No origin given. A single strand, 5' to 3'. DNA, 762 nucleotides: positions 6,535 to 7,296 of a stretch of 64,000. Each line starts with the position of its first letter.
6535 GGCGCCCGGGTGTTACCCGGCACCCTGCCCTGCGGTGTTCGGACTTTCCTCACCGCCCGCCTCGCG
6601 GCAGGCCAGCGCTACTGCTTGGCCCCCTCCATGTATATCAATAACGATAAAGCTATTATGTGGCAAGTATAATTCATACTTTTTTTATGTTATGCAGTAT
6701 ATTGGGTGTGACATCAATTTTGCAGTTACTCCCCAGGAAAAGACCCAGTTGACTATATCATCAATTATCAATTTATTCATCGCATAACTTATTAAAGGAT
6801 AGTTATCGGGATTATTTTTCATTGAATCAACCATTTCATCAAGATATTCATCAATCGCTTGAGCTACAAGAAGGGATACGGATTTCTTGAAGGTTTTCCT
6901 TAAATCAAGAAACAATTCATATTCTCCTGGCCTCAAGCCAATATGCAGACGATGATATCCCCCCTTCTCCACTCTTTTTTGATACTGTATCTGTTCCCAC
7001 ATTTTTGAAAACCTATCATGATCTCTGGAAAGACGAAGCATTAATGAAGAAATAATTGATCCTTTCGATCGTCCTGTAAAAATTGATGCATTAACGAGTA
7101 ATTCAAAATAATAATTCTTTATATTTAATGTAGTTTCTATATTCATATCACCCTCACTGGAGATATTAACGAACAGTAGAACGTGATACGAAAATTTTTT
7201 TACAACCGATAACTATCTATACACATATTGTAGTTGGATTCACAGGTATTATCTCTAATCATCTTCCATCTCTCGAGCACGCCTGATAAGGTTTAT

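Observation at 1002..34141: Strongly over-represented word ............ in both intergenic and coding DNA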

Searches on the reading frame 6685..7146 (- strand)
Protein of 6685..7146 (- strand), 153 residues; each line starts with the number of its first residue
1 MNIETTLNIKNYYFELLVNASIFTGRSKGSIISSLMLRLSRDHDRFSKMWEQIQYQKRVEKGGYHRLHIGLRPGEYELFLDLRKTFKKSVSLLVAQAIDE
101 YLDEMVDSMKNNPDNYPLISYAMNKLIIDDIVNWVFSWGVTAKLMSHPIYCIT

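Call 6: search_protein_families(library=pfam, proteins=[window:6685-7146:-])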
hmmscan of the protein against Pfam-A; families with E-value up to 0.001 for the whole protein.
window:6685-7146:- (153 aa): 0 families

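Call 30: search_protein_families(library=pfam, proteins=[window:6685-7146:-], max_evalue=10)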
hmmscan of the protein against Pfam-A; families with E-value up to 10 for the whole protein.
window:6685-7146:- (153 aa): 0 families

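Call 31: search_solved_structures(query=window:6685-7146:-, max_evalue=10)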
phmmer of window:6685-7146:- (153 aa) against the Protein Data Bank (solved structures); distinct sequences matched with E-value up to 10: 5.
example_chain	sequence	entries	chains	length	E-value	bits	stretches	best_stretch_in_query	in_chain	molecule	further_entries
2zj2_A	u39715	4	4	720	0.49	13.7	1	43-118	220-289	Putative ski2-type helicase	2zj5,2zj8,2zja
4xsc_A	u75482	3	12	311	0.71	13.2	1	48-124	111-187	Thymidylate synthase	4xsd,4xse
2qyj_A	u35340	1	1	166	1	12.7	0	59-80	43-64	ankyrin NI3C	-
2xeh_A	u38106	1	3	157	1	12.7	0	60-81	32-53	NI3C MUT6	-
2xee_A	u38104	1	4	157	1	12.6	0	60-82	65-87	NI3C DARPIN MUTANT5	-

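Call 35: predict_structure(protein=window:6685-7146:-)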
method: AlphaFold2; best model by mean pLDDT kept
length: 153 residues; sequences in the alignment: 1
mean_pLDDT: 44.2   pTM: 0.30
mean pLDDT of the five models: 44.2, 36.6, 35.6, 35.3, 35.0
residues with pLDDT >= 90: 0; 70-90: 0; 50-70: 43; < 50: 110
segments of 3 or more residues with pLDDT < 50: 1-40, 45-47, 54-73, 116-153
pLDDT, mean of each block of 10 residues (from residue 1): 35 41 40 45 50 46 36 51 54 53 52 52 42 42 30 24
secondary structure, 60 per line:
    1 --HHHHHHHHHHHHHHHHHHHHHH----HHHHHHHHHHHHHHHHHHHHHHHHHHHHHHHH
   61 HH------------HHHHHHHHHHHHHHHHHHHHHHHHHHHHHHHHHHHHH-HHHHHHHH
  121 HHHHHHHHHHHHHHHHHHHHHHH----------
elements in order: H3-24 H29-62 H75-111 H113-143
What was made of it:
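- Tried and rejected: The single-sequence model was useless, at pLDDT 44 (call 35).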

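Call 36: find_homologous_proteins(query=window:6685-7146:-, max_evalue=0.001)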
Query window:6685-7146:- (153 aa): 5 proteins with E <= 0.001 among 23 candidates.
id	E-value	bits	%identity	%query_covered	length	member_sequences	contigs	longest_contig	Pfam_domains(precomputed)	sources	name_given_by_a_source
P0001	2.0e-97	341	100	100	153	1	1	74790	-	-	-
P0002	2.5e-65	237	67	100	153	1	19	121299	-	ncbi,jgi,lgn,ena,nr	ncbi:MAG TPA: hypothetical protein PLM53_13025 [Spirochaetota bacterium]|nr:hypothetical protein [Sp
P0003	5.8e-60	220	61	100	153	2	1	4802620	-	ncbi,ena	-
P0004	2.2e-58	214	63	100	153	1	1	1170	-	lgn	-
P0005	7.4e-23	99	42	92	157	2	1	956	-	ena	-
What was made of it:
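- Tried and rejected: The word-index search found only 5 homologues and made the family look like an orphan (call 36).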

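Call 37: find_encoding_contigs(protein=P0002, flank=10000, max_places=10)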
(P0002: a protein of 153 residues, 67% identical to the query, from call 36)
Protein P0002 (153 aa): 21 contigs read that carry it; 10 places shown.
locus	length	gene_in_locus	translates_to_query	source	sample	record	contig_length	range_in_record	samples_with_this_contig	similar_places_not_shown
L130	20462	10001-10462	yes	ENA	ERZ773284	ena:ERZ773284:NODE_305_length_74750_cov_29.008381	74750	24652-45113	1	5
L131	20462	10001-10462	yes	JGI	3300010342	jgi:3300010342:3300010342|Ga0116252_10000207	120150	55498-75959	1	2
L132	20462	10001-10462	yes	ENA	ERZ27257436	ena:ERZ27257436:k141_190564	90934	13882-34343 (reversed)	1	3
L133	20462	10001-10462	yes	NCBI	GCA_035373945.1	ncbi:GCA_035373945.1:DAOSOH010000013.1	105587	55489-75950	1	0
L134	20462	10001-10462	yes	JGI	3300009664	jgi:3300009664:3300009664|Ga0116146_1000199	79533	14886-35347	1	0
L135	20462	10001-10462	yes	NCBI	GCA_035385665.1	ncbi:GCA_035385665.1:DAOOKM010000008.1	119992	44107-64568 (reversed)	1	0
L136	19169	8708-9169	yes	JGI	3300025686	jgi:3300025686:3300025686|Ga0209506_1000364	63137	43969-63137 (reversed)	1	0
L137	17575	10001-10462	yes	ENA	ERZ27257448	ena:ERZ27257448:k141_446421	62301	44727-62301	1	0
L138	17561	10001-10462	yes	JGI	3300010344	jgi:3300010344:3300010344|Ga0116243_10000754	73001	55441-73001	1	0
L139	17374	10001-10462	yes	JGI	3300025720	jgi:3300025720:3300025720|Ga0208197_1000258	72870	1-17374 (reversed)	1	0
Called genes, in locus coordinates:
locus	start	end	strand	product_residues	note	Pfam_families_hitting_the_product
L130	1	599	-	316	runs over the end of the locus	PF00571:CBS, PF13581:HATPase_c_2 (weak), PF02518:HATPase_c (weak)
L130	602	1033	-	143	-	-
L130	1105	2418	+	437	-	PF01590:GAF (weak), PF13185:GAF_2 (weak), PF00512:HisKA, PF02518:HATPase_c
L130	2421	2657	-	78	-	PF01455:HupF_HypC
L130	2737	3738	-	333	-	PF00586:AIRS, PF02769:AIRS_C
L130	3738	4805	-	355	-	PF01924:HypD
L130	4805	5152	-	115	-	PF01155:HypA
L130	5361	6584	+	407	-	PF00535:Glycos_transf_2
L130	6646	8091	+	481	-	PF01073:3Beta_HSD (weak), PF01370:Epimerase (weak), PF05368:NmrA, PF13460:NAD_binding_10, PF11066:DUF2867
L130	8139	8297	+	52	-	-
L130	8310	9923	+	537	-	PF26988:DUF8314 (weak), PF00015:MCPsignal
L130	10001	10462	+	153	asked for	-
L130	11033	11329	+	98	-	-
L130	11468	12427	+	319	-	PF00574:CLP_protease (weak), PF25145:NfeD1b_N (weak), PF01343:Peptidase_S49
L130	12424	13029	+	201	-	PF04893:Yip1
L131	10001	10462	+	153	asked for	-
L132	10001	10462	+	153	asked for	-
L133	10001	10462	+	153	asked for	-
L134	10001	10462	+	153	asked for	-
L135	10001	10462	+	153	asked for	-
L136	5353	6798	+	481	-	PF01073:3Beta_HSD (weak), PF01370:Epimerase (weak), PF05368:NmrA, PF13460:NAD_binding_10, PF11066:DUF2867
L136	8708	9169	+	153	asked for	-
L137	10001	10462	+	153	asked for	-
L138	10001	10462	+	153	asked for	-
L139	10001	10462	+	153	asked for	-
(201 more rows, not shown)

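Call 40: search_solved_structures(query=A3, max_evalue=10, show_alignments=2)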
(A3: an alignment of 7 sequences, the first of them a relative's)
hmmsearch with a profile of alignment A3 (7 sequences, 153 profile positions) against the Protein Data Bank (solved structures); distinct sequences matched with E-value up to 10: 4.
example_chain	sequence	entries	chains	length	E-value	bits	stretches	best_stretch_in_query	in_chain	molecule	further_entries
8cwy_A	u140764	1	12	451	0.063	16.3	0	89-134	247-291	T32-15-1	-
8cws_A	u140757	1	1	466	0.8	12.7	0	89-135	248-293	F4132-2 Chain A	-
7y1c_Y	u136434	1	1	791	1.2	12.2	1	85-145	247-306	phage tail tubular protein B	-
4rp8_A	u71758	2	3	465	2.3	11.3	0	119-152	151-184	Ascorbate-specific permease IIC component UlaA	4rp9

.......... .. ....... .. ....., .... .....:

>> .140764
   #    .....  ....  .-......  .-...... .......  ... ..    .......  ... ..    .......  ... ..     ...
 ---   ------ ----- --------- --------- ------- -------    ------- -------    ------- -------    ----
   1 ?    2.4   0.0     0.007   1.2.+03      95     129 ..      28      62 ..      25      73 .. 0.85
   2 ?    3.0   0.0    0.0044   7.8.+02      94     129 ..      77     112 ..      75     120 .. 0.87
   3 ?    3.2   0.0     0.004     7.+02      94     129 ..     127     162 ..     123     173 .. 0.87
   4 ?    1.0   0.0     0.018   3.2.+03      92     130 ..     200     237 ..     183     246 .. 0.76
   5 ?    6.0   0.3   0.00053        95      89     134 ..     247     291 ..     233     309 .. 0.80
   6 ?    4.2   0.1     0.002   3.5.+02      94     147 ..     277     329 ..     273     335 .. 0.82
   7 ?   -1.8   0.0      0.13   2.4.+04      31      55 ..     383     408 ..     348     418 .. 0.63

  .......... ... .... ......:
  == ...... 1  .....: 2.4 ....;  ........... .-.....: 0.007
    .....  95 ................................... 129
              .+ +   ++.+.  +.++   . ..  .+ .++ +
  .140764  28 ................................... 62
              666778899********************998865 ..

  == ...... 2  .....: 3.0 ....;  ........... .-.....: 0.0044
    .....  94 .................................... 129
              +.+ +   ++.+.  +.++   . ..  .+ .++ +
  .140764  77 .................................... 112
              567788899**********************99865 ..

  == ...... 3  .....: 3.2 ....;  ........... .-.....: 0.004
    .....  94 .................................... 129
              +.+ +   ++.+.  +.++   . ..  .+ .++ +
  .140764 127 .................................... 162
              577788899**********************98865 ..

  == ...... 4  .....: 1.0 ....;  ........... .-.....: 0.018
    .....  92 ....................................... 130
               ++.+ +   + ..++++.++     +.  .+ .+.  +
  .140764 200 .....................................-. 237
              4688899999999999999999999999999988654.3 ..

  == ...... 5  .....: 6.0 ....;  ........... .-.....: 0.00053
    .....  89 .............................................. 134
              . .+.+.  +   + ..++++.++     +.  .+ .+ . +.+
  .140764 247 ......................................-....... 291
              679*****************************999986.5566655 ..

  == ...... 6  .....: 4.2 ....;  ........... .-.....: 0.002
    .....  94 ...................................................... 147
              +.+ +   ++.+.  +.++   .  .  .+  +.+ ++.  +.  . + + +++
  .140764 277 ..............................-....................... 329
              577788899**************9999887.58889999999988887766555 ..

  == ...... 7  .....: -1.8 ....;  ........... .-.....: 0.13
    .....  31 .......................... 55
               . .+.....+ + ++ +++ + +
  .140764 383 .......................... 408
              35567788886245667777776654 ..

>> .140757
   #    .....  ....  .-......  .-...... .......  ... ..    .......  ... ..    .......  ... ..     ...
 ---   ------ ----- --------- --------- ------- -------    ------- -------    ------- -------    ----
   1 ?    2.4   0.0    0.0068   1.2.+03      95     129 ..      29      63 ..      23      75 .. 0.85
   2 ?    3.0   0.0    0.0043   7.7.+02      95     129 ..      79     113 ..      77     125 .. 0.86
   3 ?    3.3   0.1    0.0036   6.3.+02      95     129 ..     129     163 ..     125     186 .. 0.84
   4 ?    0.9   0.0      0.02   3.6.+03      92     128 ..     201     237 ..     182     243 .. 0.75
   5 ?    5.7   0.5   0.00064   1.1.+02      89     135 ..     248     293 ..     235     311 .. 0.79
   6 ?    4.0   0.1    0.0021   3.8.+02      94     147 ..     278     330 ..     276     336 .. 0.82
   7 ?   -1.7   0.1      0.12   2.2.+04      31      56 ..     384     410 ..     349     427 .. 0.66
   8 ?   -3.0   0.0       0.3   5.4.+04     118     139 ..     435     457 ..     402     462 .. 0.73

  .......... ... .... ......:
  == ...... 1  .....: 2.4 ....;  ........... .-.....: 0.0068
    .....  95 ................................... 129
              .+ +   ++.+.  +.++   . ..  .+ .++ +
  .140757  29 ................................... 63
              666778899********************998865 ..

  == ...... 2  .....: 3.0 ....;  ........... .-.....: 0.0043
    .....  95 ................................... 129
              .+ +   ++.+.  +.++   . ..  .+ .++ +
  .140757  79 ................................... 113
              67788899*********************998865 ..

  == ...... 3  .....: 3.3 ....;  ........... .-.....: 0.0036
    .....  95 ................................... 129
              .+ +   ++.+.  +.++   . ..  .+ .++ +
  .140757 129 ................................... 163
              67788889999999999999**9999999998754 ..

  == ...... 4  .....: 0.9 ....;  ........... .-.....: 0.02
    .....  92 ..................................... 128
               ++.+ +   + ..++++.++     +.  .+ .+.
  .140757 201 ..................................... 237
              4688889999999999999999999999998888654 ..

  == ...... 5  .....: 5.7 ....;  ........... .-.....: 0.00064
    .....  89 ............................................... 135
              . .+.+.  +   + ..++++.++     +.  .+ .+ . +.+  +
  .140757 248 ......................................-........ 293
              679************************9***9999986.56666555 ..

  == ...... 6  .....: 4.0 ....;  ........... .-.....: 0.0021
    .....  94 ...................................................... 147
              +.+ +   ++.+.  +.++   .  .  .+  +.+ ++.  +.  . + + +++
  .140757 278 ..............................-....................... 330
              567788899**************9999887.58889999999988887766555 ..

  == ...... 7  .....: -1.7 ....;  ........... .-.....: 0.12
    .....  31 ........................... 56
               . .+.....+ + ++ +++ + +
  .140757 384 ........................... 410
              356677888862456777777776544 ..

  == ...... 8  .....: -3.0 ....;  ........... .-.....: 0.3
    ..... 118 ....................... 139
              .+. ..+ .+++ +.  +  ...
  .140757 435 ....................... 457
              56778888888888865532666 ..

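Call 55: predict_structure(alignment_id=A4)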
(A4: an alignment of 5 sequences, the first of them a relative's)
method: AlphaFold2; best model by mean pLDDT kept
length: 153 residues; sequences in the alignment: 5
mean_pLDDT: 66.5   pTM: 0.63
mean pLDDT of the five models: 66.5, 62.8, 60.8, 49.3, 43.2
residues with pLDDT >= 90: 0; 70-90: 77; 50-70: 52; < 50: 24
segments of 3 or more residues with pLDDT < 50: 51-54, 136-145, 147-153
pLDDT, mean of each block of 10 residues (from residue 1): 67 79 78 77 63 49 68 69 71 77 77 62 70 54 45 35
secondary structure, 60 per line:
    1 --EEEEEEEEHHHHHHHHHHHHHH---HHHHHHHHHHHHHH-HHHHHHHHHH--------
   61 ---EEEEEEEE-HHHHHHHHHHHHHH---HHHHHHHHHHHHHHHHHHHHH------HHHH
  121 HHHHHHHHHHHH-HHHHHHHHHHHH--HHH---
elements in order: E3-10 H11-24 H28-41 H43-52 E64-71 H73-86 H90-110 H117-132 H134-145
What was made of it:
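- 6685..7146 (-): ORF153, an AT-rich gene (33% GC) for a 153-aa tandem ribbon-helix-helix protein. It is the proposed binder of the word. AF2 model: beta-alpha-alpha twice, pLDDT 66, pTM 0.63 (call 55).
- On Ribbon-helix-helix (RHH/MetJ-Arc) superfamily (for ORF153): AF2 with 5 sequences gives E3-10/H11-24/H28-41 and E64-71/H73-86/H90-110 (call 55).
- The AF2 model has two beta-alpha-alpha units (call 55).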
